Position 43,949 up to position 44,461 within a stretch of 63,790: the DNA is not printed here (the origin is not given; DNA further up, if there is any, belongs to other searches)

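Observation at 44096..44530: RND efflux pump with a C-terminal winged-helix (DNA-binding-like) domain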

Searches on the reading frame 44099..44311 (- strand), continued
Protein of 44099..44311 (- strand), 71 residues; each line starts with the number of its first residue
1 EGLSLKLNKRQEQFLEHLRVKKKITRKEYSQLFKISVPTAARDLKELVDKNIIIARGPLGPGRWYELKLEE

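Call 29: search_protein_families(library=pfam, proteins=[P0018, P0024, P0042, P0075, P0078, P0043, P0048, P0041, P0076, P0080], max_evalue=0.001)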
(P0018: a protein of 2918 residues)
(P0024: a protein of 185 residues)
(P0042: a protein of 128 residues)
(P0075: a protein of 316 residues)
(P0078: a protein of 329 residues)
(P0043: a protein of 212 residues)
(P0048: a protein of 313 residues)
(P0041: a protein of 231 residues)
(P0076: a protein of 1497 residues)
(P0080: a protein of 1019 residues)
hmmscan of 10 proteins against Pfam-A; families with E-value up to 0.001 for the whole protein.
P0018 (2918 aa): 6 families
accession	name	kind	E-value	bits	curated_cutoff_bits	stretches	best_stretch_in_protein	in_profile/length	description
PF13749.12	HATPase_c_4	-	2.2e-35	120.9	26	2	1313-1396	4-88/89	Putative ATP-dependent DNA helicase recG C-terminal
PF04326.19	SLFN_AlbA_2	-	1.3e-27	97.1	25.3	2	1717-1823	1-117/118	Schlafen, AlbA_2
PF08279.18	HTH_11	-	3.4e-07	30.5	25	0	1503-1552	1-51/55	HTH domain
PF08220.18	HTH_DeoR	-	4.8e-07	29.9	21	0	1508-1545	6-43/57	DeoR-like helix-turn-helix domain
PF01978.25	TrmB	-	1.3e-06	28.6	25.6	0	1583-1644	1-62/68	Sugar-specific transcriptional regulator TrmB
PF06163.17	DUF977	-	2.7e-06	27.9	22.1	0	2102-2152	16-65/134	Bacterial protein of unknown function (DUF977)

P0024 (185 aa): 1 family
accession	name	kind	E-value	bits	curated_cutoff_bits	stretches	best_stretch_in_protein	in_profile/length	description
PF00730.31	HhH-GPD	-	1.5e-10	41.8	26.2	1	40-113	1-67/108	HhH-GPD superfamily base excision DNA repair protein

P0042 (128 aa): 9 families
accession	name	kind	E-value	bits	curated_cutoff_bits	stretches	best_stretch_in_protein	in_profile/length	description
PF00037.32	Fer4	-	7.6e-08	32.3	21.1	1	13-34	2-23/24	4Fe-4S binding domain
PF08220.18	HTH_DeoR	-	4.8e-07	29.9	21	1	70-113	1-44/57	DeoR-like helix-turn-helix domain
PF12837.12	Fer4_6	-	3.7e-06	27.1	25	1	12-34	2-24/24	4Fe-4S binding domain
PF12797.12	Fer4_2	-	4.8e-06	26.6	24.5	1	12-30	3-21/22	4Fe-4S binding domain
PF12838.12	Fer4_7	-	9e-05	23.3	27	1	10-33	29-52/52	4Fe-4S dicluster domain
PF13237.11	Fer4_10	-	0.00017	21.9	25.5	1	11-29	34-52/53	4Fe-4S dicluster domain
PF13183.11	Fer4_8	-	0.00033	21.6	27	0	16-31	2-17/68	4Fe-4S dicluster domain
PF12802.13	MarR_2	-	0.00049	20.6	27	1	66-117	2-54/61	MarR family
PF13187.11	Fer4_9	-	0.00083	19.8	27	0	18-34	1-17/52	4Fe-4S dicluster domain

P0075 (316 aa): 3 families
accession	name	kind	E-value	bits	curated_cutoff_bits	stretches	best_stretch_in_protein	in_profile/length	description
PF08220.18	HTH_DeoR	-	1.2e-07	31.7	21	1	236-279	1-44/57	DeoR-like helix-turn-helix domain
PF08279.18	HTH_11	-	1e-05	25.8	25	1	236-277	1-43/55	HTH domain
PF13412.12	HTH_24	-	1.2e-05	25.2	21.9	1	239-280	7-48/48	Winged helix-turn-helix DNA-binding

P0078 (329 aa): 6 families
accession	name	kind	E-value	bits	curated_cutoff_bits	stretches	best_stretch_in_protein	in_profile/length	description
PF08220.18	HTH_DeoR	-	2.9e-08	33.8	21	1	271-314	1-44/57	DeoR-like helix-turn-helix domain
PF08279.18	HTH_11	-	8.3e-06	26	25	1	271-311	1-42/55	HTH domain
PF13412.12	HTH_24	-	2.2e-05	24.4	21.9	1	270-315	3-48/48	Winged helix-turn-helix DNA-binding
PF25213.1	HVO_A0261_N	-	0.0001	22.5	35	1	269-319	10-59/86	HVO_A0261 N-terminal domain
PF12802.13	MarR_2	-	0.00056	20.5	27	0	268-324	3-60/61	MarR family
PF11559.13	ADIP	-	0.00075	20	34.3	1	15-100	36-120/151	Afadin- and alpha -actinin-Binding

P0043 (212 aa): 0 families

P0048 (313 aa): 2 families
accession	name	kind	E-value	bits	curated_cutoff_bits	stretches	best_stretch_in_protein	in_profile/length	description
PF08220.18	HTH_DeoR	-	7.7e-07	29.2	21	1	251-298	1-49/57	DeoR-like helix-turn-helix domain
PF08279.18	HTH_11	-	0.00033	20.9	25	0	251-292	1-43/55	HTH domain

P0041 (231 aa): 4 families
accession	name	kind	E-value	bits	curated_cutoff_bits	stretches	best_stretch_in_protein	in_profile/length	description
PF13412.12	HTH_24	-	6.9e-08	32.4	21.9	1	172-216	3-47/48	Winged helix-turn-helix DNA-binding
PF08220.18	HTH_DeoR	-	1.6e-07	31.4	21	1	173-216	1-44/57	DeoR-like helix-turn-helix domain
PF08279.18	HTH_11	-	1e-06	28.9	25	1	173-217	1-46/55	HTH domain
PF12840.13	HTH_20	-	0.00038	20.8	27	1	178-217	10-49/51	Helix-turn-helix domain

P0076 (1497 aa): 2 families
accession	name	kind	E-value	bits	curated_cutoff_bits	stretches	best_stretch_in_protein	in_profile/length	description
PF24318.1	DUF7490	-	3.9e-06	26.9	27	0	1137-1183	33-79/106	Domain of unknown function (DUF7490)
PF15919.11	HicB_lk_antitox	-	3.7e-05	24.3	27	0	1099-1146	53-99/123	HicB_like antitoxin of bacterial toxin-antitoxin system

P0080 (1019 aa): 40 families (the best 25 are shown)
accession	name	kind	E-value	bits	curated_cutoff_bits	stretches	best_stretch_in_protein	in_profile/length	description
PF13412.12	HTH_24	-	7.2e-45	150.8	21.9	6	882-924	3-45/48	Winged helix-turn-helix DNA-binding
PF08279.18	HTH_11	-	7.6e-29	99.8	25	3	953-994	1-43/55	HTH domain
PF13404.12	HTH_AsnC-type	-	2.4e-23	82.1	27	1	886-921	7-42/42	AsnC-type helix-turn-helix domain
PF13384.12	HTH_23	-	2.9e-22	78.2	24.6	1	878-924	1-45/50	Homeodomain-like domain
PF12802.13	MarR_2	-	5.3e-19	68.6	27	0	956-994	9-48/61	MarR family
PF04851.21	ResIII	-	1.8e-16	60.9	22.5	1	149-318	6-162/164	Type III restriction enzyme, res subunit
PF01047.28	MarR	-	5.1e-16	58.8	24.6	1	886-928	7-49/59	MarR family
PF00271.37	Helicase_C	-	1.2e-14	54.9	23.5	1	415-513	13-109/110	Helicase conserved C-terminal domain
PF09339.16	HTH_IclR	-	1.4e-14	54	22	0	956-994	7-46/52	IclR helix-turn-helix domain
PF08280.17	HTH_Mga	-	3e-14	53.2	23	0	952-992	5-45/59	M protein trans-acting positive regulator (MGA) HTH domain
PF05043.19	Mga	-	3.2e-14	53.7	21.1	0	670-712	14-56/87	Mga helix-turn-helix domain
PF01978.25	TrmB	-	5.1e-14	52.3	25.6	0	750-783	17-49/68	Sugar-specific transcriptional regulator TrmB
PF06163.17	DUF977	-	1.3e-13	51.6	22.1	0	669-720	9-60/134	Bacterial protein of unknown function (DUF977)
PF05331.17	DUF742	-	2.2e-13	50.5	27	0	588-642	29-81/114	Protein of unknown function (DUF742)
PF13565.12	HTH_32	-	6.8e-12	46.2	33.7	0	740-776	30-72/73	Homeodomain-like domain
PF08220.18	HTH_DeoR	-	2.6e-10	40.3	21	0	883-928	1-46/57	DeoR-like helix-turn-helix domain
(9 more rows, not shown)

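Call 42: list_cluster_members(proteins=[P0053, P0056, P0055, P0045, P0032, P0058, P0064, P0067, P0075, P0078])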
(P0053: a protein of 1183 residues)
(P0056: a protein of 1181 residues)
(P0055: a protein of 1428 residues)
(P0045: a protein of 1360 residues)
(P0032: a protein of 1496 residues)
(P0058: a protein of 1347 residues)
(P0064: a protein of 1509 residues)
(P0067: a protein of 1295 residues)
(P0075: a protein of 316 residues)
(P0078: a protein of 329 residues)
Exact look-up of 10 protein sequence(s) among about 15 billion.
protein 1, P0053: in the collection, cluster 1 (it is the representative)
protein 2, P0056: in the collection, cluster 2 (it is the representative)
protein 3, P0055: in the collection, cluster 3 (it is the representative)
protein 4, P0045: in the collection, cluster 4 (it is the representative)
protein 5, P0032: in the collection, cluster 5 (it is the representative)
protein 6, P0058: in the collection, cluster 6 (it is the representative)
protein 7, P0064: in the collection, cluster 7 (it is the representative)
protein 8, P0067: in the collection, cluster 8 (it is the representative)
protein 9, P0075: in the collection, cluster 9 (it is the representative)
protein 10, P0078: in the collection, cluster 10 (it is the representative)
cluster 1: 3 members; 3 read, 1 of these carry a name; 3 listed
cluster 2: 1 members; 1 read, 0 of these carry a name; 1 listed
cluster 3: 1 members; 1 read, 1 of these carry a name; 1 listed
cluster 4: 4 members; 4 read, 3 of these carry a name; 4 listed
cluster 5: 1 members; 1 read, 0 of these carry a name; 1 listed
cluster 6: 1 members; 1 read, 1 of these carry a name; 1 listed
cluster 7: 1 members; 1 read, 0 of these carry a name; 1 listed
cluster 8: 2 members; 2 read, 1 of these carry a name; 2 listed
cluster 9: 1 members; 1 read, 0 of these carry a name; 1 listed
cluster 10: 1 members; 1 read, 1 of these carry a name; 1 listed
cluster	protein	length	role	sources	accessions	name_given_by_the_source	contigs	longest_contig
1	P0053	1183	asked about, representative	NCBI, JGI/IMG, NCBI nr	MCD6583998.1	MAG: efflux RND transporter permease subunit [Candidatus Omnitrophica bacterium] | efflux RND transporter permease subunit [Candidatus Omnitrophota bacterium]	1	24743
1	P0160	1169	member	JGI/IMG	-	-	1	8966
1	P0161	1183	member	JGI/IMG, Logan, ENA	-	-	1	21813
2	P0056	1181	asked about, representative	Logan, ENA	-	-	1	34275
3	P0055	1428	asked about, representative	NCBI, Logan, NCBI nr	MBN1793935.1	MAG: efflux RND transporter permease subunit [Candidatus Omnitrophica bacterium] | efflux RND transporter permease subunit [Candidatus Omnitrophota bacterium]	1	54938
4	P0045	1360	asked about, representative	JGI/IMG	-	HAE1 family hydrophobic/amphiphilic exporter-1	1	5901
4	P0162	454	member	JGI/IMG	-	predicted RND superfamily exporter protein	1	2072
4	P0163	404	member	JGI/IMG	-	chromosome segregation ATPase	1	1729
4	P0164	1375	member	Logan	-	-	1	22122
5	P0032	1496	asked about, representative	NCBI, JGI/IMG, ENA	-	-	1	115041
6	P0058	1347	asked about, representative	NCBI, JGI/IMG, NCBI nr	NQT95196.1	MAG: efflux RND transporter permease subunit [Candidatus Omnitrophica bacterium] | efflux RND transporter permease subunit [Candidatus Omnitrophota bacterium]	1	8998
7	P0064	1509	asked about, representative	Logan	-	-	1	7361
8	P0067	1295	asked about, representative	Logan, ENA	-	-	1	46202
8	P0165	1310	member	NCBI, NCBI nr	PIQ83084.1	MAG: hypothetical protein COV76_00250 [Candidatus Omnitrophica bacterium ...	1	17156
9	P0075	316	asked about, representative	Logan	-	-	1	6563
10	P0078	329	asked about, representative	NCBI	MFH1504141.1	MAG: DeoR family transcriptional regulator [Candidatus Omnitrophota bacterium]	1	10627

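Call 45: find_encoding_contigs(protein=P0014, flank=3000, max_places=3)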
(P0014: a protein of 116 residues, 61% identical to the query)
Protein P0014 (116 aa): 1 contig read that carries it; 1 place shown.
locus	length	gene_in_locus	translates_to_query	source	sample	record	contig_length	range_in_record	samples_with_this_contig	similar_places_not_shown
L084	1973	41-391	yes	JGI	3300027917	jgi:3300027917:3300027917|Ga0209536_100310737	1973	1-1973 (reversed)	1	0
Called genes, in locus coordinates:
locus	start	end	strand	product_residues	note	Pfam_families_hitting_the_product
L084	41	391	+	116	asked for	-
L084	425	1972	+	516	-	?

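Call 46: find_encoding_contigs(protein=P0001, flank=3000, max_places=3)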
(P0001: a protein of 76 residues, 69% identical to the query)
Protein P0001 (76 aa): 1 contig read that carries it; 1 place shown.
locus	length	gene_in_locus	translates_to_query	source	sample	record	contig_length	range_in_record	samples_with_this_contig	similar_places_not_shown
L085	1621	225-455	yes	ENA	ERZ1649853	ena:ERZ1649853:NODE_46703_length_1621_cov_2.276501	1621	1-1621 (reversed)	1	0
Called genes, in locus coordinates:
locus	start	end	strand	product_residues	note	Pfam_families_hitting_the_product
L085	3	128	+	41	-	?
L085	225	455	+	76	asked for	PF08220:HTH_DeoR (weak)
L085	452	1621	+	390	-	?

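Call 49: search_protein_families(library=pfam, proteins=[L048:1327-2133:+, L052:1232-2014:+, L070:1248-2063:+], max_evalue=0.001)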
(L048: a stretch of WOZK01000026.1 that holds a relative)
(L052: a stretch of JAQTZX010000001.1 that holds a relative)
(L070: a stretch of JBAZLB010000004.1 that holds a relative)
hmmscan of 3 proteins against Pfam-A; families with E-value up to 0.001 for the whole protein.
L048:1327-2133:+ (268 aa): 0 families

L052:1232-2014:+ (260 aa): 0 families

L070:1248-2063:+ (271 aa): 0 families

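Call 55: find_encoding_contigs(protein=P0078, flank=6000, max_places=2)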
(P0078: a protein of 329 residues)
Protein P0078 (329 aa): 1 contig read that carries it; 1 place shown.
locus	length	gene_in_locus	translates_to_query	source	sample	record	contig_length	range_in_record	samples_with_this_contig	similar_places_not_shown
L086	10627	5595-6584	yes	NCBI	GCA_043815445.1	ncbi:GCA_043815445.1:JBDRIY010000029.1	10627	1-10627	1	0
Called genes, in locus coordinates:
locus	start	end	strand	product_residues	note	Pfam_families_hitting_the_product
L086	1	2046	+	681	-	PF00873:ACR_tran, PF03176:MMPL (faint)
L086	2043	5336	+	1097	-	PF00873:ACR_tran, PF02355:SecD_SecF_C (weak)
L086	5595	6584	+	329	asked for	PF27605:ODF2_C (weak), PF13412:HTH_24 (faint), PF08220:HTH_DeoR, PF08279:HTH_11 (weak)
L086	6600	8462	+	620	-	PF13103:TonB_2 (weak), PF02321:OEP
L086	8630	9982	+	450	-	PF25973:BSH_CzcB (weak), PF25954:Beta-barrel_RND_2, PF25990:Beta-barrel_YknX (weak)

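Call 56: find_encoding_contigs(protein=P0075, flank=6000, max_places=2)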
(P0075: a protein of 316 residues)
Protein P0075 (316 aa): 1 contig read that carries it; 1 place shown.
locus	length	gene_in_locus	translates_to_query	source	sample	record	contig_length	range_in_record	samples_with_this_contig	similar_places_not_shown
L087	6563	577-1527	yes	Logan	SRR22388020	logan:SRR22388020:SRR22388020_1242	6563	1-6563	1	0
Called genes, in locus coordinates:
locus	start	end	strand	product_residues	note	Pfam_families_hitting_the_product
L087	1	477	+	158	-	?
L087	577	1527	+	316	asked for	PF08279:HTH_11 (faint), PF13412:HTH_24 (faint), PF08220:HTH_DeoR (weak)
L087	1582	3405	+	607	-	PF13103:TonB_2 (weak), PF02321:OEP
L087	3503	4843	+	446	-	PF25919:BSH_CusB (faint), PF25917:BSH_RND (faint), PF25973:BSH_CzcB, PF25954:Beta-barrel_RND_2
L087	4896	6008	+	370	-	PF24805:EIF3I, PF24814:WD40_Prp19, PF24782:WD40_MABP1-WDR62_2nd, PF23414:Beta-prop_EML_2, PF25173:Beta-prop_WDR3_1st, PF25174:Beta-prop_THOC3, PF23381:Beta-prop_IFT122_1st, PF23409:Beta-prop_EML, +57 more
